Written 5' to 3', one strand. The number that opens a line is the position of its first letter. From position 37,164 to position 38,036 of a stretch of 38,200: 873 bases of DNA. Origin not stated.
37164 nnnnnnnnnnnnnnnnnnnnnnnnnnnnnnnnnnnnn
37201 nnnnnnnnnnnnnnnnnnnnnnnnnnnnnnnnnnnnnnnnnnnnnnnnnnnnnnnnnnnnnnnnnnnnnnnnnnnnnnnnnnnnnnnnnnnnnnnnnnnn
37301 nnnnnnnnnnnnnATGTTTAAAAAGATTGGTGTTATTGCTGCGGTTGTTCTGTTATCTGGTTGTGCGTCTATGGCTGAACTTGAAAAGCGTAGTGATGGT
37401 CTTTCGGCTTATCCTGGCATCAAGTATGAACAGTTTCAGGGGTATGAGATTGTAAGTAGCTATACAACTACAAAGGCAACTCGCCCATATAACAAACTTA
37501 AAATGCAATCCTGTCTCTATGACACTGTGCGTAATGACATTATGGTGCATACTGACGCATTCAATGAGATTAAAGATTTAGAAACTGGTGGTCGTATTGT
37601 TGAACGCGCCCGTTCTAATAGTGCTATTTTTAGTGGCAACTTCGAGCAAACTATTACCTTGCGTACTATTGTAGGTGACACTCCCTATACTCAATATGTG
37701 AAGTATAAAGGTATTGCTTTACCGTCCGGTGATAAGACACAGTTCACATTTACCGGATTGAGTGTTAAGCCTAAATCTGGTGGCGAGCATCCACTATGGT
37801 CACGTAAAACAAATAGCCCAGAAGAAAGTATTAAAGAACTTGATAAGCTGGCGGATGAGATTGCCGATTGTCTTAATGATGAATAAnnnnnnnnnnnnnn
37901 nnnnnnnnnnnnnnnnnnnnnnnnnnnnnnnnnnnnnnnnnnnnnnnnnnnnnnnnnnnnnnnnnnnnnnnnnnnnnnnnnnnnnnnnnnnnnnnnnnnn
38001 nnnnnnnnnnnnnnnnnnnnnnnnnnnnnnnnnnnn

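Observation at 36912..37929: Lipoprotein gene as a self-contained moron with a consensus promoter and its own terminator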

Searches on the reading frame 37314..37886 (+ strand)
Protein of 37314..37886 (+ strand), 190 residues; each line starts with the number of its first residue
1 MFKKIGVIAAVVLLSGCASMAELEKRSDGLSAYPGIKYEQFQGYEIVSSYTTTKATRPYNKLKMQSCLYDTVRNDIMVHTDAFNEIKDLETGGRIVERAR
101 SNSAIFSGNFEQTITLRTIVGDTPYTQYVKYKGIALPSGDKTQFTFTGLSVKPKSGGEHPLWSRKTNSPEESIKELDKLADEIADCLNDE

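Call 4: search_protein_families(library=pfam, proteins=[window:37314-37886:+], max_evalue=0.1)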
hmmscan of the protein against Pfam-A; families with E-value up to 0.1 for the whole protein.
window:37314-37886:+ (190 aa): 0 families

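Call 8: search_dna_similar(query=window:37314-37886:+, collection=phages, mode=protein, max_evalue=0.01, max_rows=30)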
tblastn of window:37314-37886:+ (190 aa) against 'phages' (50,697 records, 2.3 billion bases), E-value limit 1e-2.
No match.

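Call 9: search_protein_families(library=phrogs, proteins=[window:37314-37886:+], max_evalue=0.001)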
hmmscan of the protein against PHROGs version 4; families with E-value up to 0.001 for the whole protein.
window:37314-37886:+ (190 aa): 1 family
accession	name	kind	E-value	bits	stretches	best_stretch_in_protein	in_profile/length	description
phrog_29243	-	unknown function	1.9e-12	48.6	1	3-188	2-200/202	-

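Call 10: search_protein_families(library=ncbifam, proteins=[window:37314-37886:+], max_evalue=0.1)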
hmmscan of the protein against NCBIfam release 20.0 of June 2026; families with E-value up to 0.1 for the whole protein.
window:37314-37886:+ (190 aa): 0 families

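Call 11: search_protein_families(library=padloc, proteins=[window:37314-37886:+], max_evalue=0.1)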
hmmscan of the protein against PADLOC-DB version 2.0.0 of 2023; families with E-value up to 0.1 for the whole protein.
window:37314-37886:+ (190 aa): 0 families

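Call 12: find_homologous_proteins(query=window:37314-37886:+)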
Query window:37314-37886:+ (190 aa): 5 proteins with E <= 0.001 among 161 candidates.
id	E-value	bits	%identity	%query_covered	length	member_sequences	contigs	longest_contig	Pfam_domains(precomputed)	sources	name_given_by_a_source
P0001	4.1e-120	416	99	100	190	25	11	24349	-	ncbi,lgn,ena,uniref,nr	ncbi:Uncharacterised protein [Escherichia coli]|uniref:hypothetical protein n=1 Tax=Escherichia coli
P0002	2.9e-119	413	98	100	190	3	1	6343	-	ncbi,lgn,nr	ncbi:TPA: hypothetical protein JNF51_003655 [Shigella sonnei]|nr:hypothetical protein [Shigella sonn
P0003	3.2e-108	377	99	91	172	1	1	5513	-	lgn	-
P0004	2.4e-77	277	65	100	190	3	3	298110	-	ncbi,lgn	-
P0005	1.4e-65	238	99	59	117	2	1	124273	-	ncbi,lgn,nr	ncbi:hypothetical protein D5Z79_11130 [Escherichia coli]|nr:hypothetical protein [Escherichia coli]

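Call 17: find_encoding_contigs(protein=P0004, flank=10000, max_places=6)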
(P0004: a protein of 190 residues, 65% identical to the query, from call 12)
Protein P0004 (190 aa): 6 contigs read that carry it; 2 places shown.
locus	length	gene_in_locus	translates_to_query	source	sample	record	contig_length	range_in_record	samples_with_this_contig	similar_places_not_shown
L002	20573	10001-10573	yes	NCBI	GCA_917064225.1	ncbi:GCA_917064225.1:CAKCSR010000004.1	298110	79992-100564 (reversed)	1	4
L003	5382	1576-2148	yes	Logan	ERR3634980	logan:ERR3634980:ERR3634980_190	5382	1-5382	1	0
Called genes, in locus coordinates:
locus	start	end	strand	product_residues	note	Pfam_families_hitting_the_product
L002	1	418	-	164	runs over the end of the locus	-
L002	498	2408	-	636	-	PF05876:GpA_ATPase, PF20454:GpA_nuclease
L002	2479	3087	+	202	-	-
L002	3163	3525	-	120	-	-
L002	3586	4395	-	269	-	PF09669:Phage_pRha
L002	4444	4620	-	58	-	-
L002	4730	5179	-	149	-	-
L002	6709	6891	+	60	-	-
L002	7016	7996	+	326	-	-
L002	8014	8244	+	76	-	-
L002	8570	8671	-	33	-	-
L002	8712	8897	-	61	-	-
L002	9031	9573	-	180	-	-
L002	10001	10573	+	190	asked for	-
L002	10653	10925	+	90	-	-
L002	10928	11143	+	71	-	-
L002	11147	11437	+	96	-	-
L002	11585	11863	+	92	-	-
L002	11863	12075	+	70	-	-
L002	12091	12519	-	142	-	PF02811:PHP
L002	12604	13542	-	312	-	PF02826:2-Hacid_dh_C, PF03446:NAD_binding_2 (faint)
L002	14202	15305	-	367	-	PF01408:GFO_IDH_MocA, PF22725:GFO_IDH_MocA_C3, PF02894:GFO_IDH_MocA_C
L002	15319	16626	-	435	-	PF00083:Sugar_tr, PF07690:MFS_1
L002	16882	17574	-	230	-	PF06178:KdgM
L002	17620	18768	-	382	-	PF24681:Kelch_KLHDC2_KLHL20_DRC7, PF24996:NANM, PF13415:Beta-prop_FBX42, PF13964:Beta-prop_Calicin (faint), PF24981:Beta-prop_ATRN-LZTR1, PF01344:Kelch_1 (weak), PF07646:Kelch_2 (faint), PF13418:Beta-prop_TYW4 (weak)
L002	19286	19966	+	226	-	PF04131:NanE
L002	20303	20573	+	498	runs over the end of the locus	PF00474:SSF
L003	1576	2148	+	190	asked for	-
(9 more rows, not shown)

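Call 27: search_protein_representatives(protein=window:37314-37886:+)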
Query: 190 residues. Proteins with E-value up to 0.001 (for the whole library): 3; up to 1e-10: 1; up to 1e-30: 1. The best 3 are listed.
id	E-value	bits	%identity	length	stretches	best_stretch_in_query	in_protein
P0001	1.3e-120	416.0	99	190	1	1-190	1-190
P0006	1.6e-10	57.4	32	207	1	1-189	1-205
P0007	9.2e-06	41.9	34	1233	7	135-179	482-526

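Call 30: find_homologous_proteins(query=A3, max_evalue=0.01)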
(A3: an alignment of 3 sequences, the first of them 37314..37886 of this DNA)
Query A3 (3 sequences) (190 aa, profile of the alignment): 9 proteins with E <= 0.01 among 3268 candidates.
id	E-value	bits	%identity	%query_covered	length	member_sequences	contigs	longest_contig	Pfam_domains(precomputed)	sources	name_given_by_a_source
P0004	2.0e-101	356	65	100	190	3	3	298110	-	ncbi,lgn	-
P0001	1.9e-100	352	99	100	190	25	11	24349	-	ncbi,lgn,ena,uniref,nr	ncbi:Uncharacterised protein [Escherichia coli]|uniref:hypothetical protein n=1 Tax=Escherichia coli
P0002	4.9e-100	351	98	100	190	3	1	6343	-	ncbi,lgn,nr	ncbi:TPA: hypothetical protein JNF51_003655 [Shigella sonnei]|nr:hypothetical protein [Shigella sonn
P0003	1.7e-89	317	99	91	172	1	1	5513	-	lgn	-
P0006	1.7e-82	294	28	99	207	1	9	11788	-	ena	-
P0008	4.9e-62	227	50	100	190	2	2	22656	-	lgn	-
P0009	1.4e-57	213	51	100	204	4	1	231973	-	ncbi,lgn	-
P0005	1.2e-55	206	99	59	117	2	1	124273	-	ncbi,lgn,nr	ncbi:hypothetical protein D5Z79_11130 [Escherichia coli]|nr:hypothetical protein [Escherichia coli]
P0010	5.3e-8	51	30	32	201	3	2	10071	-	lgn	-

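Call 31: find_encoding_contigs(protein=P0006, flank=10000, max_places=4)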
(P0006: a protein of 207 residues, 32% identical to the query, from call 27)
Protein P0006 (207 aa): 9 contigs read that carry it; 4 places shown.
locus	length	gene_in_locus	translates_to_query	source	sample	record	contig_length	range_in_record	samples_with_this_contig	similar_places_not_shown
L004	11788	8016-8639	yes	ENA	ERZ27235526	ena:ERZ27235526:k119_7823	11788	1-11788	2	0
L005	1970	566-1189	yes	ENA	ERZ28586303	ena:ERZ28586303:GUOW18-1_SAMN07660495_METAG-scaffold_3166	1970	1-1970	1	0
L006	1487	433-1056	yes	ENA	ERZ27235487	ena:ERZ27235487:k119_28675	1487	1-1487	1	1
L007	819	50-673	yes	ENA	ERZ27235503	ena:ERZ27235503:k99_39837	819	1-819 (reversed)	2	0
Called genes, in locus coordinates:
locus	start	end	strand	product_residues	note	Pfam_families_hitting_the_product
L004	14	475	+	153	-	-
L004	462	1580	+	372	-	PF09511:RNA_lig_T4_1, PF20819:T4_Rnl1_C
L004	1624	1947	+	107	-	-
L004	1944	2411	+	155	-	PF26831:Phage_T4_Spanin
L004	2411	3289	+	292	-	PF13671:AAA_33, PF03767:Acid_phosphat_B (weak), PF24694:LNS2_PITM1-3, PF25109:HAD_PNKP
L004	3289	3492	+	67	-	PF24005:DUF7320 (weak)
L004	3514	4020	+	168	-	PF00383:dCMP_cyt_deam_1, PF14437:MafB19-deam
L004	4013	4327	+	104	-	PF10902:WYL_2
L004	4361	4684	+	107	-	-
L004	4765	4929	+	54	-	-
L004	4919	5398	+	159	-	PF08010:Phage_30_3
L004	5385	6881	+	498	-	PF01068:DNA_ligase_A_M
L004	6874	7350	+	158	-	PF01844:HNH (faint)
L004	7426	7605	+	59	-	-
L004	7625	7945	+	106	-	-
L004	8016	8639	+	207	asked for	-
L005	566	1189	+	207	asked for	-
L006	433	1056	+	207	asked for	-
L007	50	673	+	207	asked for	-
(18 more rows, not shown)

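Call 32: find_encoding_contigs(protein=P0008, flank=10000, max_places=4)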
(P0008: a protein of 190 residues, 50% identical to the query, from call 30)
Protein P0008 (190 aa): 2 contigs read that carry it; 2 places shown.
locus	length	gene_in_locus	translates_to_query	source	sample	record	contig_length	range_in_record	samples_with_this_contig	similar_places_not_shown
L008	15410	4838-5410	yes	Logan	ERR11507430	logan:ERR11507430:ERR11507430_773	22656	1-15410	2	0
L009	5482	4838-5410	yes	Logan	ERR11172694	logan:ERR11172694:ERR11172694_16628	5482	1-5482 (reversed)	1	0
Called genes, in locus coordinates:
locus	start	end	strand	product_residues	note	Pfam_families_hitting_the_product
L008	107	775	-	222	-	PF21817:CapR (weak)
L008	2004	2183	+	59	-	-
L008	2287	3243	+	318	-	-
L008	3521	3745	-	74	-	-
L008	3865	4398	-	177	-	-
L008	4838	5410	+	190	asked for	-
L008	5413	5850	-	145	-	PF02811:PHP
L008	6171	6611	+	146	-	PF15970:HicB-like_2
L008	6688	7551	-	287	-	PF00561:Abhydrolase_1, PF02089:Palm_thioest (weak), PF24708:Lip_C (weak)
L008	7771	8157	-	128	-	PF06530:Phage_antitermQ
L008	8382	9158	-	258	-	PF00557:Peptidase_M24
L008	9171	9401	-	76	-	PF11903:ParD_like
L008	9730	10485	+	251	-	-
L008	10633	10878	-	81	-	-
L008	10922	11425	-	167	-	-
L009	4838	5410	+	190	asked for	-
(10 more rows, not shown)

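Call 33: find_encoding_contigs(protein=P0009, flank=10000, max_places=4)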
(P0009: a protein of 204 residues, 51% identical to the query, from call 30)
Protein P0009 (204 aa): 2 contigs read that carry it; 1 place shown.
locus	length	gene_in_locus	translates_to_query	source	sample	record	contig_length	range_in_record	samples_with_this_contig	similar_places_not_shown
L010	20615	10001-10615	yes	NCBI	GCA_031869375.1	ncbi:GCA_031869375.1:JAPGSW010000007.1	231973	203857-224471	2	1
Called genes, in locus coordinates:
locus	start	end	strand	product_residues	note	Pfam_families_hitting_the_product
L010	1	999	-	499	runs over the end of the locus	PF05136:Phage_portal_2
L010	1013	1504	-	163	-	-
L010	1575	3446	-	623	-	PF05876:GpA_ATPase, PF20454:GpA_nuclease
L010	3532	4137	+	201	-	-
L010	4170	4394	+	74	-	-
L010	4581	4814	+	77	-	PF09926:DUF2158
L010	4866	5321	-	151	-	-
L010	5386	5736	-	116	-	PF10544:T5orf172 (weak), PF13455:MUG113 (weak)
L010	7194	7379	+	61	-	-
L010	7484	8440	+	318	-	-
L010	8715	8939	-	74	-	-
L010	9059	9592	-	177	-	-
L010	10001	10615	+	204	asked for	-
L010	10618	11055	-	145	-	PF02811:PHP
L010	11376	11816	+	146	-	PF15970:HicB-like_2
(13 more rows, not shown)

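Call 34: find_encoding_contigs(protein=P0010, flank=10000, max_places=4)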
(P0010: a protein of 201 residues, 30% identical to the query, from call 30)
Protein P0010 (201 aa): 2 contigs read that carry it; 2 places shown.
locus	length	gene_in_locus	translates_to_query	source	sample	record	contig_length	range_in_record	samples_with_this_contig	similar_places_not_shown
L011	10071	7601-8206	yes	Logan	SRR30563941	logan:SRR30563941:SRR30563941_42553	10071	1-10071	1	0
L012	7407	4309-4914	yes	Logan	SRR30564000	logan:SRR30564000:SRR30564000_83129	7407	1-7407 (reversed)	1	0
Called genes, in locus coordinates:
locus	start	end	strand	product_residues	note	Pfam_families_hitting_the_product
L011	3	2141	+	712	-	?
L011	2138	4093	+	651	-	PF05939:Phage_min_tail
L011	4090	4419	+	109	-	-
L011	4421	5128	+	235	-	PF05100:Phage_tail_L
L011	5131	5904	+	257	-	PF14464:Prok-JAB, PF00877:NLPC_P60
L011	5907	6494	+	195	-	-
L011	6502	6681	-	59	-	-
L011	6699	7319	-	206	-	PF02498:Bro-N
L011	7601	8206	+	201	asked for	-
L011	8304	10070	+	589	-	?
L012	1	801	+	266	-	?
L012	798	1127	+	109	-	-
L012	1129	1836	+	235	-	PF05100:Phage_tail_L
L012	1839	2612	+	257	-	PF14464:Prok-JAB, PF00877:NLPC_P60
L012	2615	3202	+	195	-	-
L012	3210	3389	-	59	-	-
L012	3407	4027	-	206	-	PF02498:Bro-N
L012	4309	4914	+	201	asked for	-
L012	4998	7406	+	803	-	?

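Call 45: predict_structure(alignment_id=A4)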
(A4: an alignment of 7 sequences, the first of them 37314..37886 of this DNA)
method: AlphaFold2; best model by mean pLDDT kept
length: 190 residues; sequences in the alignment: 7
mean_pLDDT: 88.0   pTM: 0.82
mean pLDDT of the five models: 88.0, 87.6, 87.6, 86.2, 84.9
residues with pLDDT >= 90: 125; 70-90: 47; 50-70: 5; < 50: 13
segments of 3 or more residues with pLDDT < 50: 1-4, 6-14
pLDDT, mean of each block of 10 residues (from residue 1): 45 58 90 96 94 95 94 92 87 84 92 89 91 94 97 90 94 98 94
secondary structure, 60 per line:
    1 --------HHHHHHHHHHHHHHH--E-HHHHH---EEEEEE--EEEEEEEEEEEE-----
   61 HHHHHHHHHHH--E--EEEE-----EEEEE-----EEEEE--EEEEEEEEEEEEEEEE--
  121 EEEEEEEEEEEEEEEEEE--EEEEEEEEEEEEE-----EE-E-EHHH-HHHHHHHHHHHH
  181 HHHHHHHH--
elements in order: H9-23 H28-32 E36-41 E44-55 H61-71 E77-80 E86-90 E96-100 E103-118 E121-138 E141-153 H169-188

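Call 55: fold_search(model_id=the predicted structure, library=viral)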
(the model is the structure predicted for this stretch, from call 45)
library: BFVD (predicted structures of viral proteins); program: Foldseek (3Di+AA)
matches with E <= 10: 1125; with E <= 0.001: 0
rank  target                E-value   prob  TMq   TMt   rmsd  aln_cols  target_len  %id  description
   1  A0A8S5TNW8            5.6e-03  1.00  0.40  0.47  14.4       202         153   10  DUF4468 domain-containing protein [Siphoviridae sp. ctyU16]
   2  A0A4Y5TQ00            6.6e-03  0.98  0.42  0.38  12.8       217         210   12  (no name in the UniProt tables at hand)
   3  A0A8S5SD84            1.5e-02  0.82  0.24  0.31  18.1       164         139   10  Uncharacterized protein [Siphoviridae sp. ctt1f11]
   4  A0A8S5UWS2            1.8e-02  0.77  0.31  0.31  15.7       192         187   10  Uncharacterized protein [Siphoviridae sp. ctzO58]
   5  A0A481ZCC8            1.9e-02  0.47  0.23  0.28  15.6       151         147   13  Uncharacterized protein [Pithovirus LCPAC401]
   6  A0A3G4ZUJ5            2.0e-02  0.44  0.24  0.21  18.1       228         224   11  START domain containing protein [Barrevirus sp.]
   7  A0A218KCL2            2.0e-02  0.15  0.15  0.11  16.9       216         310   10  (no name in the UniProt tables at hand)
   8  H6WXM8                3.4e-02  0.21  0.21  0.09  16.4       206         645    7  Uncharacterized protein [Vibrio phage pVp-1]
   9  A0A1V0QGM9            4.0e-02  0.16  0.15  0.18  21.9       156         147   12  SWPV2-ORF274 [Shearwaterpox virus]
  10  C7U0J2                4.5e-02  0.60  0.22  0.22  15.8       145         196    6  (no name in the UniProt tables at hand)
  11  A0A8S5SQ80            5.0e-02  0.98  0.45  0.45   8.7       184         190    6  Uncharacterized protein [Siphoviridae sp. ctLdn10]
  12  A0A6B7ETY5            5.0e-02  0.25  0.21  0.22  20.3       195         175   11  (no name in the UniProt tables at hand)
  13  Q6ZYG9                5.0e-02  0.18  0.18  0.18  14.5       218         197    7  Uncharacterized protein [Pyrobaculum spherical virus (isolate United States/Yellowstone)]
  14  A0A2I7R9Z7            5.0e-02  0.11  0.15  0.07  22.8       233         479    8  (no name in the UniProt tables at hand)
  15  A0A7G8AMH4            5.6e-02  0.25  0.21  0.23  16.0       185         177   12  (no name in the UniProt tables at hand)
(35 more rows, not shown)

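Call 56: search_protein_families(library=pfam, alignment_id=A4, max_evalue=1)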
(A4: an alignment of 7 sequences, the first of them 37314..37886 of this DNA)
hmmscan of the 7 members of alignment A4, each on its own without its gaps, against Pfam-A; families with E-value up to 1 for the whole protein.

A. member 1, window:37314-37886:+ (190 aa): 0 families

B. families by the number of members that match (of 7 scanned): 4 families
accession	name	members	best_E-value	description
PF08139.17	LPAM_1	2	0.017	Prokaryotic membrane lipoprotein lipid attachment site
PF07727.20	RVT_2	1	0.036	Reverse transcriptase (RNA-dependent DNA polymerase)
PF24052.1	Phage_lipoprotein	1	0.088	Phage lipoprotein family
PF20101.4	DUF6491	1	0.21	Family of unknown function (DUF6491)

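Call 57: search_dna_similar(query=P0006, collection=phages, mode=protein, max_evalue=0.001, max_rows=30)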
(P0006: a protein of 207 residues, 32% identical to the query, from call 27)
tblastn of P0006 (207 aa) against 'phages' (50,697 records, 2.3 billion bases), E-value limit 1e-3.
No match.

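Call 58: search_dna_similar(query=P0010, collection=phages, mode=protein, max_evalue=0.001, max_rows=30)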
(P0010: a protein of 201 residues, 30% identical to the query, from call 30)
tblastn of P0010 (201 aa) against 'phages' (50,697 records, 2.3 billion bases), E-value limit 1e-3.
No match.

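Call 59: search_protein_families(library=pfam, proteins=[L002:10653-10925:+, L002:10928-11143:+, L002:11147-11437:+, L002:11585-11863:+, L002:11863-12075:+, L011:6699-7319:-], max_evalue=0.01)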
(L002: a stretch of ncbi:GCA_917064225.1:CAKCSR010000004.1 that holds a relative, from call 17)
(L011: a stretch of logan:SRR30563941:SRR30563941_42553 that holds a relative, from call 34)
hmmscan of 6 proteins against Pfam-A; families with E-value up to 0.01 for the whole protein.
L002:10653-10925:+ (90 aa): 0 families

L002:10928-11143:+ (71 aa): 0 families

L002:11147-11437:+ (96 aa): 0 families

L002:11585-11863:+ (92 aa): 0 families

L002:11863-12075:+ (70 aa): 0 families

L011:6699-7319:- (206 aa): 1 family
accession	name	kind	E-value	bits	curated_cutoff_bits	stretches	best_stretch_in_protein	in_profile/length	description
PF02498.22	Bro-N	-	3e-10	41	25.6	1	14-118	5-93/96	BRO family, N-terminal domain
